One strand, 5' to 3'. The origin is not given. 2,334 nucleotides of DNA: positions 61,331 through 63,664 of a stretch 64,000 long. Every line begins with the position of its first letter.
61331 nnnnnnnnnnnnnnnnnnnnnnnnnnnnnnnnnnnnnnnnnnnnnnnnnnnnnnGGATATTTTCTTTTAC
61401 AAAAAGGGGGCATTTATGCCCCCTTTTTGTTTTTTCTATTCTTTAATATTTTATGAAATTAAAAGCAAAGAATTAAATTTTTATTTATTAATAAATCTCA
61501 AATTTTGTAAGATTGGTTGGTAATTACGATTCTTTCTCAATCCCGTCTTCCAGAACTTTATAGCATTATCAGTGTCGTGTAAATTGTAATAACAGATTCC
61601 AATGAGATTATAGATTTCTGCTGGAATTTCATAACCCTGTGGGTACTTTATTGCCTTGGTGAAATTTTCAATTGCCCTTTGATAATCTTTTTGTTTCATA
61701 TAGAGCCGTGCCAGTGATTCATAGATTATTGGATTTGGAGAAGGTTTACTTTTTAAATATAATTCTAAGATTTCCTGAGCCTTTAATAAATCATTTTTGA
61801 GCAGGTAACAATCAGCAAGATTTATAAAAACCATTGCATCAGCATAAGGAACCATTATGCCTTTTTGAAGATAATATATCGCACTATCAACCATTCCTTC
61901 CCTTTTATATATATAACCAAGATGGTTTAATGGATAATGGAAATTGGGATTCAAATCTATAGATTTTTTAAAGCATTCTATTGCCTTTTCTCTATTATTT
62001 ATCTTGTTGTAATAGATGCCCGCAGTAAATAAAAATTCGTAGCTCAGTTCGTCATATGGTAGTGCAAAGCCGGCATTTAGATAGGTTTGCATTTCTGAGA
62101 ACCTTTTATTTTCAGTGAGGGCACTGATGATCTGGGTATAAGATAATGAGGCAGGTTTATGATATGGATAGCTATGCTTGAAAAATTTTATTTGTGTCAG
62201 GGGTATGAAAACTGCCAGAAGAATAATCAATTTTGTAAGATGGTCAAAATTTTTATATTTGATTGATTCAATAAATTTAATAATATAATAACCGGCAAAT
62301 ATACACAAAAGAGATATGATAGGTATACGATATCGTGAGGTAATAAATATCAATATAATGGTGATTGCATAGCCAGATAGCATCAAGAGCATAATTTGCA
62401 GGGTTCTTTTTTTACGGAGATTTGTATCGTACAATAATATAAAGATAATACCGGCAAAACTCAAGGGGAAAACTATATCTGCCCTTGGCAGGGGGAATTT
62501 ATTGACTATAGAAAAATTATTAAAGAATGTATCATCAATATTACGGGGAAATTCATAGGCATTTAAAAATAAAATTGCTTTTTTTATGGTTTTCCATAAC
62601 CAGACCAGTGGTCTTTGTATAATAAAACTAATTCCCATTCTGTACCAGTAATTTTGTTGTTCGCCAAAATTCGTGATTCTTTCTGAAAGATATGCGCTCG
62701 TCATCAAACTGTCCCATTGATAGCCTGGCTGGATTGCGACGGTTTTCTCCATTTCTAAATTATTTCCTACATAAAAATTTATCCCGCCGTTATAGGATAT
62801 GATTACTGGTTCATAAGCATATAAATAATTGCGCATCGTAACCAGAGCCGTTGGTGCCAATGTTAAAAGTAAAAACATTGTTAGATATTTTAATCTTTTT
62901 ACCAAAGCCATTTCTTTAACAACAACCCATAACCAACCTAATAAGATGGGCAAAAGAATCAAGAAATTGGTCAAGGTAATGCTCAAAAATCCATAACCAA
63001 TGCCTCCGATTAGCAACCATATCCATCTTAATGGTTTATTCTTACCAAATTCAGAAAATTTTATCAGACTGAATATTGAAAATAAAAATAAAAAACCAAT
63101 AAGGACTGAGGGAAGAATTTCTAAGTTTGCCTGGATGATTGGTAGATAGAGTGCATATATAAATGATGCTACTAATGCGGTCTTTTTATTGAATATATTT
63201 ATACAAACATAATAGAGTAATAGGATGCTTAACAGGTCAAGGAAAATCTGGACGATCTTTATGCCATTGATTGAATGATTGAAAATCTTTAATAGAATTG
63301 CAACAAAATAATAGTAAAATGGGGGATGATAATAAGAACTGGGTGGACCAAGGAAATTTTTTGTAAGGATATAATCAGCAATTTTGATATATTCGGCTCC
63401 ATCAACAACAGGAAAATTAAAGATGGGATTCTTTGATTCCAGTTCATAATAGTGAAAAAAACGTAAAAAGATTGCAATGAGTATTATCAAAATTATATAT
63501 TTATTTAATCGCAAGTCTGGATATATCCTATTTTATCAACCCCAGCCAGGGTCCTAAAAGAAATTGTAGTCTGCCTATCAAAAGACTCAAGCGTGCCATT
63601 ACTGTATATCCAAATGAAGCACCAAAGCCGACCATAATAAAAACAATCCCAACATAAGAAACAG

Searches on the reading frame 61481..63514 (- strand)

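Call 23: search_protein_families(library=ncbifam, proteins=[window:61481-63514:-], max_evalue=0.001)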
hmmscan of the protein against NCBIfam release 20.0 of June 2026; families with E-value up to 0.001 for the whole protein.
window:61481-63514:- (677 aa): 15 families
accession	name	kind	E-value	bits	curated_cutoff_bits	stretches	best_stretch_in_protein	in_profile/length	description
TIGR02521.1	type_IV_pilW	equivalog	1e-15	57.9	154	2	484-614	57-188/234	type IV pilus biogenesis/stability protein PilW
NF040959.1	MamA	equivalog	2.2e-14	53.4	200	2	534-676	45-183/204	magnetosome protein MamA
TIGR02917.1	PEP_TPR_lipo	equivalog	2.9e-12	45.3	312.2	1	506-661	513-664/899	XrtA/PEP-CTERM system TPR-repeat protein PrsT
NF047558.1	TPR_END_plus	domain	2.4e-10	40.2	32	0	499-525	6-32/56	TPR end-of-group domain-containing protein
NF002725.1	PRK02603.1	equivalog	5.8e-09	36.2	143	1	455-541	35-121/173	photosystem I assembly protein Ycf3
NF033762.1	social_mot_Tgl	equivalog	8e-08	31.9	225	0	501-549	145-193/252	social motility TPR repeat lipoprotein Tgl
TIGR02552.1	LcrH_SycD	equivalog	1.2e-07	31.6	104.8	0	600-662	57-116/136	SycD/LcrH family type III secretion system chaperone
NF008756.0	PRK11788.1-4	equivalog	3.2e-07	29.7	474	0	600-665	219-282/389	lipopolysaccharide assembly protein LapB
NF052312.1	T9SS_PorW_SprE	equivalog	3.7e-07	29.2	250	1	495-624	219-357/716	type IX secretion system periplasmic lipoprotein PorW/SprE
NF047507.1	TPR_BatC_Lepto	exception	1e-05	25.1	175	0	489-537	93-141/214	TPR repeat-containing protein BatC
NF008753.0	PRK11788.1-1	equivalog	4e-05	22.9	395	1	600-662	219-279/389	lipopolysaccharide assembly protein LapB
TIGR02795.1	tol_pal_ybgF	equivalog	8.1e-05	23.2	90.1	1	598-662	5-69/119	tol-pal system protein YbgF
NF052400.1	M48_BAM_BepA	equivalog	0.00027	19.8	570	1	492-617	307-431/483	beta-barrel assembly-enhancing protease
NF008757.0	PRK11788.1-5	equivalog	0.00035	19.8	363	0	506-621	49-167/388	lipopolysaccharide assembly protein LapB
NF008391.2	PRK11189.1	equivalog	0.00049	19.7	250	0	617-665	87-132/297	lipoprotein NlpI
